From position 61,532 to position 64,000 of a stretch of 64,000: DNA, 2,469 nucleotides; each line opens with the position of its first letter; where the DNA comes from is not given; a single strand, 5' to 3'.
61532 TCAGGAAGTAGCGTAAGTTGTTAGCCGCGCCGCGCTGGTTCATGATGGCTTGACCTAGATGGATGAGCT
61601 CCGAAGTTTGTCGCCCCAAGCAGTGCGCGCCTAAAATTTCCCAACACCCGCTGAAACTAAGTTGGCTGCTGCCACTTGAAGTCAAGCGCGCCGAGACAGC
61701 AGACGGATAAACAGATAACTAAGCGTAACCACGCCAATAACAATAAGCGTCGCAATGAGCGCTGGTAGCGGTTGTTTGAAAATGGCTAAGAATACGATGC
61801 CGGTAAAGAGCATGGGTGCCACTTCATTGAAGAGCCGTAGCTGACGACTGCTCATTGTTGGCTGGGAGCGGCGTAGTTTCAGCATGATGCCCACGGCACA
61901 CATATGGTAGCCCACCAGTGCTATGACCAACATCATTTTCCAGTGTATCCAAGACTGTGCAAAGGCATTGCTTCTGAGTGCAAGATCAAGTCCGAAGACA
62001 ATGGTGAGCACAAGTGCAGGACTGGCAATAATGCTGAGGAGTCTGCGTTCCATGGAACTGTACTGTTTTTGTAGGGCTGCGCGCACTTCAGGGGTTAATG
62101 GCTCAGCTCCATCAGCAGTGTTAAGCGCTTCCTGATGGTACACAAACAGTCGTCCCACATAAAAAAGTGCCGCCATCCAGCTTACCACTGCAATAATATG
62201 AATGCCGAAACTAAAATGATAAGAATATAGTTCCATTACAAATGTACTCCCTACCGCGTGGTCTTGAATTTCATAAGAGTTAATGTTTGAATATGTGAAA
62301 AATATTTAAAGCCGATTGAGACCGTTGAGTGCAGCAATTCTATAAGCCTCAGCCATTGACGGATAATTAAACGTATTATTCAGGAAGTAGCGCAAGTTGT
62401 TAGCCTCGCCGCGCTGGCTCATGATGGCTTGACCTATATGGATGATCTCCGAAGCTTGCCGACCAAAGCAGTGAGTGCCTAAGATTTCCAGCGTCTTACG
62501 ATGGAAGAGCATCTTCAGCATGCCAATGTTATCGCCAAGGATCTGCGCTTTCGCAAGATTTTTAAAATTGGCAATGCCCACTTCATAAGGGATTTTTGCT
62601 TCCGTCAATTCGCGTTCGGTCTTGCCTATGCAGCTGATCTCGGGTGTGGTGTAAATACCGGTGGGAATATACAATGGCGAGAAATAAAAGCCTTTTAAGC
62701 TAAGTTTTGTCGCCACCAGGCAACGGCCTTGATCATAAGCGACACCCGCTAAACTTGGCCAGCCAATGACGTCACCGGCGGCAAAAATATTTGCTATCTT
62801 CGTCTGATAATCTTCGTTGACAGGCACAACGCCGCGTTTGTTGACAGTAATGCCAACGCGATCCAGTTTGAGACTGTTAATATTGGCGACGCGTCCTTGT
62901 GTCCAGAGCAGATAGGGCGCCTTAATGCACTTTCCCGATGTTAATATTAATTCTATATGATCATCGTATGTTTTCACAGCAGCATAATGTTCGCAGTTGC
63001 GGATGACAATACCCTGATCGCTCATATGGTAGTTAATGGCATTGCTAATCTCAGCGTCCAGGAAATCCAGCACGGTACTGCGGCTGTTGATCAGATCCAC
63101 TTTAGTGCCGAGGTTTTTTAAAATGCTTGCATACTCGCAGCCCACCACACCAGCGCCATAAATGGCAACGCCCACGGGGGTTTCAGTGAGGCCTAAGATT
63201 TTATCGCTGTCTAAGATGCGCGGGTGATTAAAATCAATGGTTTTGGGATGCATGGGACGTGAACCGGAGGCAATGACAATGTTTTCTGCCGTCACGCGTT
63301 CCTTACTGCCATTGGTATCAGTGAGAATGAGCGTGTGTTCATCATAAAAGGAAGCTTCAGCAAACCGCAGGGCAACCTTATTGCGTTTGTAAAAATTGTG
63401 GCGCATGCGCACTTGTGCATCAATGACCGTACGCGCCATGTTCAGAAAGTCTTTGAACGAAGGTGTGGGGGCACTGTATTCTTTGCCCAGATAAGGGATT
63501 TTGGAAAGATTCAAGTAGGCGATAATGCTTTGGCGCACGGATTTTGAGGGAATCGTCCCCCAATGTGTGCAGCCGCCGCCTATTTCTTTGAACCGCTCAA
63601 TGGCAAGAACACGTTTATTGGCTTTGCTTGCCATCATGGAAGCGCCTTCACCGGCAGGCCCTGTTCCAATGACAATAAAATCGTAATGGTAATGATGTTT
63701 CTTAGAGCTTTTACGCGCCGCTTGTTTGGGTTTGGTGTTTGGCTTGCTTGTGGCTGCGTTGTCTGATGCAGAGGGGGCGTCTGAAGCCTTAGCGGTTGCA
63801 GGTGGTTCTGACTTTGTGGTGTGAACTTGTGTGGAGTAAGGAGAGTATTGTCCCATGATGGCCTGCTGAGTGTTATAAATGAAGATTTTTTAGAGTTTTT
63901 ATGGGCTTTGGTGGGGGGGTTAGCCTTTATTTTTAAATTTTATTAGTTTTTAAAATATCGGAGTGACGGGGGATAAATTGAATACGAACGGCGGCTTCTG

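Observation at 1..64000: Window-wide pattern: tandem amplification preferentially hits gene termini, often where genes converge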

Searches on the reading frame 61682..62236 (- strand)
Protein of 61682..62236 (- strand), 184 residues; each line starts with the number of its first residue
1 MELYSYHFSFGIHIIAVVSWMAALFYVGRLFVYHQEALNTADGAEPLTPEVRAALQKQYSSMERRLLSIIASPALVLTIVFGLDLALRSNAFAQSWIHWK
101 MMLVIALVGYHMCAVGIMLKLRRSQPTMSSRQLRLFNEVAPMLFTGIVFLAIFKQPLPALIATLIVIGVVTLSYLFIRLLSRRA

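Call 10: search_protein_families(library=pfam, proteins=[window:61682-62236:-], max_evalue=0.01)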
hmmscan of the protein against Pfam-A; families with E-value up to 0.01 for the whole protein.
window:61682-62236:- (184 aa): 3 families
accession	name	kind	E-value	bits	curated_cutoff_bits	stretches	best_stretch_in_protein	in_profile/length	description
PF03653.18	UPF0093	-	6.5e-36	124.2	34.2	1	6-155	5-145/146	Uncharacterised protein family (UPF0093)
PF05425.18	CopD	-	0.00062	20.5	32.1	1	65-152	5-103/105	Copper resistance protein D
PF08006.16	HAAS_TM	-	0.0058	17.2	28.3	1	55-119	8-72/117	HAAS transmembrane region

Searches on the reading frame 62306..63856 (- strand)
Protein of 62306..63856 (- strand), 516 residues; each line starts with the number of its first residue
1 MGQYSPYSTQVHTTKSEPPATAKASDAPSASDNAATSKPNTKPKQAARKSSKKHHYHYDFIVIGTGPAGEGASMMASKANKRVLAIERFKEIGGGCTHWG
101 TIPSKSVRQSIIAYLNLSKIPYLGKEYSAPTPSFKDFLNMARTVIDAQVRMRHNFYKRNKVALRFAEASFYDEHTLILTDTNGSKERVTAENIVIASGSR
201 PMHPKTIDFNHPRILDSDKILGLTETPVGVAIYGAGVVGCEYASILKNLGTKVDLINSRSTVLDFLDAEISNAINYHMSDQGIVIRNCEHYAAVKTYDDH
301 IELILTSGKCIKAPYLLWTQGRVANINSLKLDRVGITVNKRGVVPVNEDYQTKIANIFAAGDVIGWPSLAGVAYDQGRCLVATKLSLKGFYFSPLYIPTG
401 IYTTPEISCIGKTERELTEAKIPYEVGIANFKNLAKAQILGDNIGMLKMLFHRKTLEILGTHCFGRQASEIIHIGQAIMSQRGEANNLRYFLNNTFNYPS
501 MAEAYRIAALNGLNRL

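Call 10: search_protein_families(library=pfam, proteins=[window:62306-63856:-], max_evalue=0.01)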
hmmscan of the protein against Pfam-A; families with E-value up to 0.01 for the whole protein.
window:62306-63856:- (516 aa): 12 families
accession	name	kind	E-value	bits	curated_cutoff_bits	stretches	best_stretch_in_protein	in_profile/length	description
PF07992.20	Pyr_redox_2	-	1.4e-53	182.6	26.1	1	58-377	1-291/291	Pyridine nucleotide-disulphide oxidoreductase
PF02852.28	Pyr_redox_dim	-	8.5e-24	84.3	25.3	1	397-507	1-108/110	Pyridine nucleotide-disulphide oxidoreductase, dimerisation domain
PF00070.33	Pyr_redox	-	3.1e-15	56.9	22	1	230-300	2-72/82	Pyridine nucleotide-disulphide oxidoreductase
PF01262.27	AlaDh_PNT_C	-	2.8e-06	27.4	23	1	227-289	28-91/214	Alanine dehydrogenase/PNT, C-terminal domain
PF13738.12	Pyr_redox_3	-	9.9e-06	25.4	30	1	61-361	1-305/305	Pyridine nucleotide-disulphide oxidoreductase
PF12831.13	FAD_oxidored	-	1e-05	25.5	27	1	59-100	1-42/416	FAD dependent oxidoreductase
PF01134.28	GIDA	-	2e-05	24.3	22.1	0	59-87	1-30/391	Glucose inhibited division protein A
PF03486.20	HI0933_like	-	6.4e-05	23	50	1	59-93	2-36/244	HI0933-like protein Rossmann domain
PF00890.30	FAD_binding_2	-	0.00015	21.5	20.4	0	59-99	1-40/414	FAD binding domain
PF13450.12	NAD_binding_8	-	0.00026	21.6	21.9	0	62-99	1-38/68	NAD(P)-binding Rossmann-like domain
PF13434.12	Lys_Orn_oxgnase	-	0.00029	20.5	21.3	1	172-249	130-210/339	L-lysine 6-monooxygenase/L-ornithine 5-monooxygenase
PF01946.23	Thi4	-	0.0011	18.7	26.2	1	56-106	16-67/235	Thi4 family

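Call 13: find_encoding_contigs(protein=window:62306-63856:-, flank=10000, max_places=10)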
Protein window:62306-63856:- (516 aa): no gene with exactly this product is on record in the collection.
